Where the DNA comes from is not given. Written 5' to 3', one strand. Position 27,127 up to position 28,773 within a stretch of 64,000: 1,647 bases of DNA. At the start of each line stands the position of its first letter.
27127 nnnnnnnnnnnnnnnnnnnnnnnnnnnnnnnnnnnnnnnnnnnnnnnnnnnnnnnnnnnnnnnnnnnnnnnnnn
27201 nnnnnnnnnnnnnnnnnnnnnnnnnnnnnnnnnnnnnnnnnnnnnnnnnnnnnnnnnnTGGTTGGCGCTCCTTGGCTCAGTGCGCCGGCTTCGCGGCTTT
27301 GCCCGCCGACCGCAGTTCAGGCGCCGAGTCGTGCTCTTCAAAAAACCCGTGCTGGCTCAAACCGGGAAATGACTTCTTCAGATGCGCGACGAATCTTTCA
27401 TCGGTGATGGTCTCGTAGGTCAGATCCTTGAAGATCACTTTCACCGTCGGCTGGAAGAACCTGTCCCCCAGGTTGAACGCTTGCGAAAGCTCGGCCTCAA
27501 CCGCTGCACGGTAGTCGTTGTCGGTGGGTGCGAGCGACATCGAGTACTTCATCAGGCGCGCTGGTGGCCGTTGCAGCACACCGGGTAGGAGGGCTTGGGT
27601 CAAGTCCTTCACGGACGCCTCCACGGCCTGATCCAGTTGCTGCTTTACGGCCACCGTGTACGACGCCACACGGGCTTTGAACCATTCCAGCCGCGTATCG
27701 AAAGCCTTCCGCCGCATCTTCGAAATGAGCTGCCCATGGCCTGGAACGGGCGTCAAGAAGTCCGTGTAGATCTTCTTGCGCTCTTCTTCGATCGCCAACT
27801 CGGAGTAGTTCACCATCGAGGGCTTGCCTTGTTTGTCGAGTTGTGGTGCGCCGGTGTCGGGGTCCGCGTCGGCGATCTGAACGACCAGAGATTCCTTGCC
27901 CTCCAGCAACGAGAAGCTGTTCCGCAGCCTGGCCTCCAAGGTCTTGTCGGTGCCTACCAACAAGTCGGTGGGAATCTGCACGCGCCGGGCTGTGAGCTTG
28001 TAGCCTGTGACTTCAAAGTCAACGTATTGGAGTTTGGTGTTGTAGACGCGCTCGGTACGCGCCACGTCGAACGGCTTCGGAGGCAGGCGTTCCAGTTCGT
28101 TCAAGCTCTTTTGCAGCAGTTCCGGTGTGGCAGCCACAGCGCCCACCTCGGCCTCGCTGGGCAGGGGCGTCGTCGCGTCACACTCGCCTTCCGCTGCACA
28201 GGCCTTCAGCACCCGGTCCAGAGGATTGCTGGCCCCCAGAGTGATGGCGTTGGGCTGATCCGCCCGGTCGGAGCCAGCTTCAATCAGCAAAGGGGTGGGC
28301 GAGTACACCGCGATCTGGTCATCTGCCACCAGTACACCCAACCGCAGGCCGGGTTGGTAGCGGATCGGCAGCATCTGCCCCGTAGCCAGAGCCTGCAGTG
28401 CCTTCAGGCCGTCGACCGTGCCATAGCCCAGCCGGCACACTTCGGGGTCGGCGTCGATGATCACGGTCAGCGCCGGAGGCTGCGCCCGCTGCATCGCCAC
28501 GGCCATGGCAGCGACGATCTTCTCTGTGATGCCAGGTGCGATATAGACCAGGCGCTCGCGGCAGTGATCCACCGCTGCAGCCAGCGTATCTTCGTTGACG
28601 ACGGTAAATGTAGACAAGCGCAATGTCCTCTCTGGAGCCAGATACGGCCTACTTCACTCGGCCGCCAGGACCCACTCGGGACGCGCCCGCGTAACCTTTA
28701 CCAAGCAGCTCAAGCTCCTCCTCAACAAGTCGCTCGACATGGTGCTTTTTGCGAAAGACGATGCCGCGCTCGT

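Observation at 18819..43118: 24.3-kb eight-gene coupled operon interleaving DISARM class 1-like, Mokosh type I-like, HNH-ParB and DruE-like parts behind a single methyltransferase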

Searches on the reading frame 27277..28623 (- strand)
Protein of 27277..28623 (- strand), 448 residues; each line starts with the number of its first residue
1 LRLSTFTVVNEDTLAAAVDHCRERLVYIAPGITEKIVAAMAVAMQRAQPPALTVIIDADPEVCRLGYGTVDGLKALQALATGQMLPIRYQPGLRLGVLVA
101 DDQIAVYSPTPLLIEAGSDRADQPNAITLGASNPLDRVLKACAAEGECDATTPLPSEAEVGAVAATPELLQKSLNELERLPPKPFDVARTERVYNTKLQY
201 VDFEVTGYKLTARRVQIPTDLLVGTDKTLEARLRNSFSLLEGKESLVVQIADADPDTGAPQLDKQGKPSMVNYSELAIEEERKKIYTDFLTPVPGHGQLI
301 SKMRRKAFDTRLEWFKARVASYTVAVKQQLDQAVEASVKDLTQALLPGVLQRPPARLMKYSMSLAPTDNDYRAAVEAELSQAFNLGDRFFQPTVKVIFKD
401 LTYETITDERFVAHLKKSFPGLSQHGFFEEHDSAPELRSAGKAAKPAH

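Call 3: search_protein_families(library=padloc, proteins=[window:27277-28623:-], max_evalue=0.001)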
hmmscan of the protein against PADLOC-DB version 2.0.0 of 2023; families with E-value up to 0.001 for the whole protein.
window:27277-28623:- (448 aa): 0 families

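Call 4: search_protein_families(library=pfam, proteins=[window:27277-28623:-], max_evalue=0.01)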
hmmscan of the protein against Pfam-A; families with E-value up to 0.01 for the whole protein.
window:27277-28623:- (448 aa): 0 families

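Call 5: search_protein_families(library=ncbifam, proteins=[window:27277-28623:-], max_evalue=0.01)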
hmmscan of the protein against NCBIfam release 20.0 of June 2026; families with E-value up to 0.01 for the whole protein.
window:27277-28623:- (448 aa): 0 families
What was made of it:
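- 27277..28617 (-): Embedded accessory 3 ('P6'): 446-aa protein of an unnamed family, with an N-terminal PLD-like fold that lacks the catalytic His. No hit in Pfam, PADLOC or NCBIfam (calls 3-5).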

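Call 9: find_homologous_proteins(query=window:27277-28623:-)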
Query window:27277-28623:- (448 aa): 205 proteins with E <= 0.001 among 8000 candidates; the best 120 are listed.
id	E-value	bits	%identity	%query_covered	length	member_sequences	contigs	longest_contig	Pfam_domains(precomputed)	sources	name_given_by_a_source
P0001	1.3e-270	916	93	100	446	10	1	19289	-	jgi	jgi:hypothetical protein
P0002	1.3e-269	912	93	99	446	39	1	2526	-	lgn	-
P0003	1.5e-256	869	89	100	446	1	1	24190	-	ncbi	-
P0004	4.1e-255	864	87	100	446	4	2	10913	-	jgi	-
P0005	4.6e-255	864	88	100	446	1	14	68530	-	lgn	-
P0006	5.4e-255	864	88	100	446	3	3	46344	-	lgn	-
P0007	3.6e-254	861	88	99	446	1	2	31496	-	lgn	-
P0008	5.5e-254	861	88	100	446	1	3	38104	-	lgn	-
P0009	4.5e-253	858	87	100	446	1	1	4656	-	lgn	-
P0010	7.1e-249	844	86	99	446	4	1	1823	-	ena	-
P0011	5.5e-243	825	84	100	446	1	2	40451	-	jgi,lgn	-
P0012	1.4e-242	823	84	99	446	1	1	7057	-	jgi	jgi:hypothetical protein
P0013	7.9e-233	791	80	100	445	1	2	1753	-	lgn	-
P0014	1.5e-232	790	81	98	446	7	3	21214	-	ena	-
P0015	1.7e-232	790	80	100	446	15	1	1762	-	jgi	jgi:hypothetical protein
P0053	3.4e-160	552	58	96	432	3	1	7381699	-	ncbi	ncbi:hypothetical protein QA447_11175 [Pseudomonas sp. abacavir_1]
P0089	3.0e-128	447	50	97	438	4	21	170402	-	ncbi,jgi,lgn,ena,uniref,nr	ncbi:MAG: hypothetical protein IT467_03765 [Dokdonella sp.]|uniref:hypothetical protein n=1 Tax=Dokd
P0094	1.7e-118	414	46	98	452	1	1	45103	-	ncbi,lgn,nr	ncbi:MAG: hypothetical protein EPO27_00735 [Betaproteobacteria bacterium]|nr:MAG: hypothetical prote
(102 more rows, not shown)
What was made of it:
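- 27277..28617 (-): 205 homologues (call 9).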

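Call 11: find_encoding_contigs(protein=P0053, flank=10000, max_places=2)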
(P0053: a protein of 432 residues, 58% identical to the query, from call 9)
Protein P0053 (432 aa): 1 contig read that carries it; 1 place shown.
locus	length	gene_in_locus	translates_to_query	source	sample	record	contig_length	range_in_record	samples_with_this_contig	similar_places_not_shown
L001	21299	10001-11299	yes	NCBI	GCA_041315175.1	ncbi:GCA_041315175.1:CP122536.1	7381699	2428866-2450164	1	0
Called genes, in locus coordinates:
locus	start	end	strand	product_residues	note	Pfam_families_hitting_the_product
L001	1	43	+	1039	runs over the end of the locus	PF00176:SNF2-rel_dom, PF04851:ResIII (faint), PF00271:Helicase_C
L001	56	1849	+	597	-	-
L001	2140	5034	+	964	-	PF00176:SNF2-rel_dom, PF00270:DEAD, PF04851:ResIII, PF00271:Helicase_C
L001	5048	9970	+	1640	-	PF02384:N6_Mtase (faint), PF20473:MmeI_Mtase (faint), PF07669:Eco57I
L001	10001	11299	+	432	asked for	-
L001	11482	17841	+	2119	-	PF00270:DEAD, PF00271:Helicase_C, PF09369:MZB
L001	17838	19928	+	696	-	PF00580:UvrD-helicase, PF13245:AAA_19, PF13401:AAA_22 (faint), PF13604:AAA_30 (faint), PF13538:UvrD_C_2 (faint), PF13361:UvrD_C (weak)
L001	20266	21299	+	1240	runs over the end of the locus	PF01443:Viral_helicase1 (weak), PF05970:PIF1 (faint), PF13245:AAA_19, PF13401:AAA_22 (weak), PF13604:AAA_30, PF13086:AAA_11 (weak), PF13538:UvrD_C_2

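Call 12: find_encoding_contigs(protein=P0089, flank=10000, max_places=3)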
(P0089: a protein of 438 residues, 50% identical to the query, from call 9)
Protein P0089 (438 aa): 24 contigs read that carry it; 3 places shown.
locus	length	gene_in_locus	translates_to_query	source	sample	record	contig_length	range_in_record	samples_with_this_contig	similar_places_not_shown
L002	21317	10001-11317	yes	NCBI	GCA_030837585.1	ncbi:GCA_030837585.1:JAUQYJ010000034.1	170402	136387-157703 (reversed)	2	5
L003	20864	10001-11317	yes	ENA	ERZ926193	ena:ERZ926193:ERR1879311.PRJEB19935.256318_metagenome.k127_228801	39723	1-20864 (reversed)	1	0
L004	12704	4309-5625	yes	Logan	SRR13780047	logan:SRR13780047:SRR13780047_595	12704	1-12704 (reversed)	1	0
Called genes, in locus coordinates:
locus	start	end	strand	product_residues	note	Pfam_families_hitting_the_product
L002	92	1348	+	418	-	PF07498:Rho_N, PF07497:Rho_RNA_bind, PF00006:ATP-synt_ab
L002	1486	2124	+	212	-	PF00265:TK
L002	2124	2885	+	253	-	-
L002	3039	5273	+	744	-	PF07676:PD40 (faint), PF26550:Tricorn_2nd (faint), PF26549:Tricorn_N (weak), PF00930:DPPIV_N, PF00561:Abhydrolase_1 (faint), PF02129:Peptidase_S15, PF01738:DLH, PF00326:Peptidase_S9, +2 more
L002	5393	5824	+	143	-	PF00892:EamA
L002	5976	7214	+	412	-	-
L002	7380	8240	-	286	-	PF02678:Pirin, PF05726:Pirin_C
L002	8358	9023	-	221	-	PF03695:UPF0149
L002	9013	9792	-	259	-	PF03372:Exo_endo_phos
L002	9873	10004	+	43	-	-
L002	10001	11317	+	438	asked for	-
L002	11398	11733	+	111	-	PF13560:HTH_31 (weak), PF01381:HTH_3 (weak)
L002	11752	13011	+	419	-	PF13657:Couple_hipA (weak), PF07804:HipA_C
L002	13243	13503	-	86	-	-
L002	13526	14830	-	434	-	-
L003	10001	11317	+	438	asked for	-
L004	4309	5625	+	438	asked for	-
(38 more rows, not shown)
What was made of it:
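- Tried and rejected: One homologue is solitary next to HipAB in Dokdonella (call 12).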

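Call 13: find_encoding_contigs(protein=P0094, flank=10000, max_places=2)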
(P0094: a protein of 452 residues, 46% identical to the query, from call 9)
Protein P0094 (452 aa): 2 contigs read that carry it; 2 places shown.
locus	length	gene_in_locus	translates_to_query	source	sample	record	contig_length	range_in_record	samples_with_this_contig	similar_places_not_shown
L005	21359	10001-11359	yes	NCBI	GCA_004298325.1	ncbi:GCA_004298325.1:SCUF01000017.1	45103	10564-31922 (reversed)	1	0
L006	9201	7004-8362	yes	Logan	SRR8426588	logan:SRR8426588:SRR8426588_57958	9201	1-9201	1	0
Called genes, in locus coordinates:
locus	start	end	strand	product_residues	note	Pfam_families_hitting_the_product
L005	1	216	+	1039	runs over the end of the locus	PF04851:ResIII (weak), PF00176:SNF2-rel_dom, PF00271:Helicase_C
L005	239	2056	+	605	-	-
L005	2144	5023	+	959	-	PF00176:SNF2-rel_dom, PF00270:DEAD, PF04851:ResIII, PF00271:Helicase_C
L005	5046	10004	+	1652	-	PF07669:Eco57I (weak)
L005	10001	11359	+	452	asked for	-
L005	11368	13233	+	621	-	PF03235:GmrSD_N, PF07510:GmrSD_C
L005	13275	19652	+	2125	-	PF00270:DEAD, PF04851:ResIII (faint), PF00271:Helicase_C, PF09369:MZB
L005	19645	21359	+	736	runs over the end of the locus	PF00580:UvrD-helicase, PF13245:AAA_19, PF13401:AAA_22 (faint), PF13538:UvrD_C_2 (faint), PF13361:UvrD_C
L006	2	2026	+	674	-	?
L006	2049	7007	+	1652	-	PF07669:Eco57I (weak)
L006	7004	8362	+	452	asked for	-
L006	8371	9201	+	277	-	?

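Call 17: find_related_loci(query=A1, collection=genome_contigs, flank=10000)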
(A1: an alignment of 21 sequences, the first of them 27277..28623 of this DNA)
Query A1 (448 aa) in genome_contigs; peptide patterns used: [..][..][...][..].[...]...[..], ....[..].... (x = any residue, [..] = any of these).
97 stretches matched a pattern; 80 encode a relative of the query (tblastn E <= 1e-3); 79 distinct loci.
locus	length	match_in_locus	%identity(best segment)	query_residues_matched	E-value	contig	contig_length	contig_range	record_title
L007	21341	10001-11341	96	1-448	0e+0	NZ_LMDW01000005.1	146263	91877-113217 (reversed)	Variovorax sp. Root411 contig_13, whole genome shotgun sequence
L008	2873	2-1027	89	107-448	0e+0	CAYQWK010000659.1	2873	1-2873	MAG TPA_asm: uncultured Bifidobacteriaceae bacterium isolate SRP257259_co1_135 genome assembly, contig: NODE_69215_lengt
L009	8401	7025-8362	93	1-446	0e+0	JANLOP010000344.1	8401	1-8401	MAG: Betaproteobacteria bacterium isolate OTE_38_metabat_80 OTE_38_k141_4917065, whole genome shotgun sequence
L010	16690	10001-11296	59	6-437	2e-173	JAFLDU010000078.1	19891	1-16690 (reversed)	MAG: Zoogloea sp. isolate UWPOB_ZOOG1 gnl_X_ACGIDIBF_75, whole genome shotgun sequence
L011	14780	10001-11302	56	4-437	1e-159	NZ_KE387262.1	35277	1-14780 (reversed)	Chitinilyticum aquatile DSM 21506 H559DRAFT_scaffold00018.18, whole genome shotgun sequence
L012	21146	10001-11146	80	3-448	1e-137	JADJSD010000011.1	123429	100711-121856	MAG: Betaproteobacteria bacterium isolate Hade_18-Q3-R52-61_BATAC.452 tig00019822-10-1235450, whole genome shotgun seque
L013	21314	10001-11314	47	3-436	6e-129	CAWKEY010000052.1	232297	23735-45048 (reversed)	MAG: uncultured Gammaproteobacteria bacterium isolate MFD03551.bin.1.140 genome assembly, contig: contig_8979, whole gen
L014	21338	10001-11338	46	5-445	1e-124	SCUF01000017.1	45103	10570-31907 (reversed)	MAG: Betaproteobacteria bacterium isolate FW602_bin.24 FW602_bin.24-3067, whole genome shotgun sequence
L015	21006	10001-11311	45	5-436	6e-116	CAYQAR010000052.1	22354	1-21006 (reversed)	MAG TPA_asm: uncultured Chromatiaceae bacterium isolate binchicken_co245_125 genome assembly, contig: NODE_2244_length_2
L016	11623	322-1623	43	4-436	1e-112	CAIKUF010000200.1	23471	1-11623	uncultured bacterium isolate LinL3_bin-0015 genome assembly, contig: bin-0015:200/339, whole genome shotgun sequence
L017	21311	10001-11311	42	4-436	2e-112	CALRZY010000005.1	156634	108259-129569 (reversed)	MAG: Curvibacter sp. AEP1-3 isolate JJ-MO2A5-297-2-mx-bin684 genome assembly, contig: JJ-MO2A5-297-C9, whole genome shot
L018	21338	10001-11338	42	4-444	9e-107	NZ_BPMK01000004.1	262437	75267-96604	Noviherbaspirillum aridicola strain NCCP-691 sequence04, whole genome shotgun sequence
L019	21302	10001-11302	47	2-436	8e-119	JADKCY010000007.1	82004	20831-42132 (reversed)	MAG: Lysobacterales bacterium isolate OdNE_18-Q3-R46-58_MAXAC.230 tig00000295-10-817800, whole genome shotgun sequence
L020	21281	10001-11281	39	5-436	1e-93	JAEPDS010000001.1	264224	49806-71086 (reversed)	MAG: Candidatus Thiodiazotropha sp. 'RUGA' isolate MAGL046 c_000000000001, whole genome shotgun sequence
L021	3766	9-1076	43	85-436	3e-90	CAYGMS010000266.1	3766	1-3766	MAG TPA_asm: uncultured Thiobacillus sp. isolate ERP113451_co4_95 genome assembly, contig: NODE_21725_length_3766_cov_4.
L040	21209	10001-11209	33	5-419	2e-66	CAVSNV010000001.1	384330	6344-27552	MAG: uncultured Verrucomicrobiae bacterium isolate MFD03250.bin.2.61 genome assembly, contig: contig_10054, whole genome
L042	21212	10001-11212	33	3-436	3e-65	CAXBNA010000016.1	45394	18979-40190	MAG TPA_asm: uncultured Verrucomicrobiales bacterium isolate ERR2762111_binner123_Refined_32 genome assembly, contig: ER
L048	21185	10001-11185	33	25-448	6e-64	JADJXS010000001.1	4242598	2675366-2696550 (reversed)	MAG: Phycisphaerales bacterium isolate Kalu_18-Q3-R12-55_MAXAC.193 tig00000220-10-42251120, whole genome shotgun sequenc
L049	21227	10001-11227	32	3-437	3e-63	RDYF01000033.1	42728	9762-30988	MAG: Verrucomicrobia bacterium isolate PH2015_08D_54_98 PH2015_08D_scaffold_429, whole genome shotgun sequence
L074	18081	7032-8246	28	6-446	4e-51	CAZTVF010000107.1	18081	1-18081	MAG TPA_asm: uncultured Planctomycetaceae bacterium isolate SRP272421_co2_511 genome assembly, contig: NODE_9296_length_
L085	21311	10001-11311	42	4-436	4e-109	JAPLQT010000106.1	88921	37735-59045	MAG: Proteobacteria bacterium isolate LacPavin_0818_WC45_MAG_60_9 LacPavin_0818_WC45_scaffold_10942, whole genome shotgu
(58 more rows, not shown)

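Call 21: search_protein_families(library=pfam, proteins=[L013:11377-13251:+, L017:8696-9865:+, L017:11429-12676:+, L017:12601-14580:+, L017:14514-17756:+, L019:12028-13128:+, L085:11336-12304:+, L085:12394-14919:+, L085:14880-19979:+, L001:47-1846:+], max_evalue=0.001)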
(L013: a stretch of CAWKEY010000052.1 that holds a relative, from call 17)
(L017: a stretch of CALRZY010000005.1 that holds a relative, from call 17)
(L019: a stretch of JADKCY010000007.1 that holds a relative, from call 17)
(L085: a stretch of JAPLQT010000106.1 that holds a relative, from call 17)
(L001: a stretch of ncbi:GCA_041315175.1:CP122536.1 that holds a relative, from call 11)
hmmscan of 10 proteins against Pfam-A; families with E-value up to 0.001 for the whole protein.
L013:11377-13251:+ (625 aa): 2 families
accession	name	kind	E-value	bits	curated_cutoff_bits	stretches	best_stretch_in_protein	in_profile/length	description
PF03235.19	GmrSD_N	-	2.5e-21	77.1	33.2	1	21-239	11-198/199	GmrSD restriction endonuclease, N-terminal domain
PF07510.16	GmrSD_C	-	2.5e-07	31.1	23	1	491-612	50-137/138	GmrSD restriction endonucleases, C-terminal domain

L017:8696-9865:+ (390 aa): 0 families

L017:11429-12676:+ (416 aa): 1 family
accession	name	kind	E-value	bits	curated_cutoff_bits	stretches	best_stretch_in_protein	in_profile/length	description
PF19888.4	DUF6361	-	1.9e-15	57.2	25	1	18-275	4-236/388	Family of unknown function (DUF6361)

L017:12601-14580:+ (660 aa): 1 family
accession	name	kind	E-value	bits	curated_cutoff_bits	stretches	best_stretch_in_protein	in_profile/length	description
PF13091.12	PLDc_2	-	5.5e-06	26.7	27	0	354-394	81-118/132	PLD-like domain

L017:14514-17756:+ (1081 aa): 3 families
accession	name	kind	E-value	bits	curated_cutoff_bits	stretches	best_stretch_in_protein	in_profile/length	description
PF04851.21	ResIII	-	9.9e-08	32.5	22.5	1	26-150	3-114/164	Type III restriction enzyme, res subunit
PF00270.35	DEAD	-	2.2e-05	24.7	26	0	29-146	2-105/167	DEAD/DEAH box helicase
PF00271.37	Helicase_C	-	0.0002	22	23.5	1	904-955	60-109/110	Helicase conserved C-terminal domain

L019:12028-13128:+ (367 aa): 0 families

L085:11336-12304:+ (323 aa): 1 family
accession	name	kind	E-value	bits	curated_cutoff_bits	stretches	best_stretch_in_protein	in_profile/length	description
PF13020.12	NOV_C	-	2.6e-11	43.9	22.1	1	204-287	4-82/91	Protein NO VEIN, C-terminal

L085:12394-14919:+ (842 aa): 1 family
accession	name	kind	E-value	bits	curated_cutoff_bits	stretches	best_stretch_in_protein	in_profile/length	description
PF25794.1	SACS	-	2.4e-22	80.4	32.8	1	16-113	10-116/247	Sacsin domain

L085:14880-19979:+ (1700 aa): 1 family
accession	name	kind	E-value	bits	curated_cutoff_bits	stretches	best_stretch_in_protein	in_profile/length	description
PF25794.1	SACS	-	1.5e-08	35.2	32.8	1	833-877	78-122/247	Sacsin domain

L001:47-1846:+ (600 aa): 0 families

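Call 22: search_protein_families(library=padloc, proteins=[L013:11377-13251:+, L017:8696-9865:+, L017:11429-12676:+, L017:12601-14580:+, L017:14514-17756:+, L019:12028-13128:+, L085:11336-12304:+, L085:12394-14919:+, L085:14880-19979:+, L001:47-1846:+], max_evalue=0.00001)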
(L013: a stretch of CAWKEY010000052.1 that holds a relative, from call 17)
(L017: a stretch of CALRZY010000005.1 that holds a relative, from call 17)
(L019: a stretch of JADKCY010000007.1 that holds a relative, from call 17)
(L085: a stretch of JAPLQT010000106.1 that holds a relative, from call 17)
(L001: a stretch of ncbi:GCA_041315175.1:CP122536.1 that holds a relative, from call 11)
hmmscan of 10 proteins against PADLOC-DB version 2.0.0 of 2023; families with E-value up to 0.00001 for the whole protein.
L013:11377-13251:+ (625 aa): 20 families
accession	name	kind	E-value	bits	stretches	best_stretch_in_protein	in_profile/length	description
PDLC02701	Orf5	-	4.5e-23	79.6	2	211-563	221-560/596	Orf5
PDLC04154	HEC-06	-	8.4e-21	72.2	2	170-565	167-532/569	-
PDLC02695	Orf5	-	1.1e-20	71.6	2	6-118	1-108/601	Orf5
PDLC04155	HEC-06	-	1.9e-20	70.9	1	8-563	5-524/562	-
PDLC02687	Orf5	-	1.6e-19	68.1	2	171-564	161-525/543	Orf5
PDLC04157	HEC-06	-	1.7e-19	67.9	1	8-562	7-520/558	-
PDLC02693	Orf5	-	3.7e-17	60.5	1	23-363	8-320/543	Orf5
PDLC02686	Orf5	-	2.8e-16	57.1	1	8-264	3-261/566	Orf5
PDLC02700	Orf5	-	1.1e-13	48.8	1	24-563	12-521/555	Orf5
PDLC02792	SspE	-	6.2e-13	46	1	24-127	24-122/771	SspE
PDLC02691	Orf5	-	8.3e-13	45.8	1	6-119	1-101/579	Orf5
PDLC02694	Orf5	-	3.7e-12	43.7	0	23-108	17-101/574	Orf5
PDLC02786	SspE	-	1.1e-11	41.9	1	21-141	21-139/766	SspE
PDLC02790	SspE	-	4.2e-09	33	1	21-118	13-112/776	SspE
PDLC02783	SspE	-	1.7e-08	31.2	1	22-113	23-116/793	SspE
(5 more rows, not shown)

L017:8696-9865:+ (390 aa): 0 families

L017:11429-12676:+ (416 aa): 1 family
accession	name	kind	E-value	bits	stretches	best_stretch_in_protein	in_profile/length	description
PDLC03828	ZacA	-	4.7e-84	281.3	1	17-415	4-392/396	-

L017:12601-14580:+ (660 aa): 1 family
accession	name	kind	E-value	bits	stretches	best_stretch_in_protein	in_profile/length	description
PDLC03829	ZacB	-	6.6e-99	330.3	1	34-655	5-581/586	-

L017:14514-17756:+ (1081 aa): 19 families
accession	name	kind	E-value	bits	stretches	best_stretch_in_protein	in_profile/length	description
PDLC03830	ZacC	-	1.1e-241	803.5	1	25-1072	11-1018/1019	-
PDLC04556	PDC-M27C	-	5.5e-21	72.6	1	901-956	746-801/892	-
PDLC04554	PDC-M27C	-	1.1e-15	55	1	904-955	762-813/1217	-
PDLC02621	DrmD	-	7.2e-13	45.6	1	899-955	564-623/1040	DrmD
PDLC02840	DpdE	-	3.9e-12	43.3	0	911-958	610-657/1091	DpdE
PDLC02843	DpdE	-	6.7e-12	42.1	1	48-75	175-202/1091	DpdE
PDLC02500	BrxHI|BrxHII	-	5e-11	39.9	0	912-965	531-583/933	BrxHI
PDLC02572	DrmA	-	6.8e-11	38.8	1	912-956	578-622/1043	DrmA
PDLC04555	PDC-M27C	-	8.5e-11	39.2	1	904-956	499-551/656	-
PDLC02633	DrmD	-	2.1e-09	33.9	0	899-956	569-629/839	DrmD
PDLC02623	DrmD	-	2.1e-09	33.7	1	901-964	570-632/1040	DrmD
PDLC02632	DrmD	-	3.7e-09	33.6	0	913-956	582-625/662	DrmD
PDLC02619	DrmD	-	9.5e-09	31.9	0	912-956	491-534/872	DrmD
PDLC02634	DrmD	-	1.8e-08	30.7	0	913-957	541-585/900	DrmD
PDLC02846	DpdE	-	2.6e-08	30.2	0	48-78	179-210/1034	DpdE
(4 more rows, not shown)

L019:12028-13128:+ (367 aa): 0 families

L085:11336-12304:+ (323 aa): 2 families
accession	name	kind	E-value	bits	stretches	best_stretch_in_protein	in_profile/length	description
PDLC05008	PDC-S36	-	1.7e-18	65.3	1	153-284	110-248/280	-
PDLC04021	PD-T4-1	-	1.3e-08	32.2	1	183-291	239-350/383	-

L085:12394-14919:+ (842 aa): 6 families
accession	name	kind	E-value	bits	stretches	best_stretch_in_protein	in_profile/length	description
PDLC03966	TmtA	-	1.7e-15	53.9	1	17-111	36-131/1655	-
PDLC03965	TmtA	-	1.2e-14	51.4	1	18-110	26-107/1370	-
PDLC03968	TmtA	-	1.4e-10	37.6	1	13-110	64-151/1486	-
PDLC03972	TmtA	-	8e-08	28.8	1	30-111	47-121/1302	-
PDLC03969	TmtA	-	4.7e-06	22.4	0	7-107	13-116/1563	-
PDLC03970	TmtA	-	4.8e-06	22.7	1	30-110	68-135/1552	-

L085:14880-19979:+ (1700 aa): 2 families
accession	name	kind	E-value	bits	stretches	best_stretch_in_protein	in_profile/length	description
PDLC03966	TmtA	-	1.1e-08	31.3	1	731-875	11-137/1655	-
PDLC03965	TmtA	-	1.1e-07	28.2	1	767-877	34-116/1370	-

L001:47-1846:+ (600 aa): 1 family
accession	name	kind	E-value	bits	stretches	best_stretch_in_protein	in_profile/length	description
PDLC04731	PDC-M61B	-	2.9e-07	27.6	0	366-397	345-376/588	-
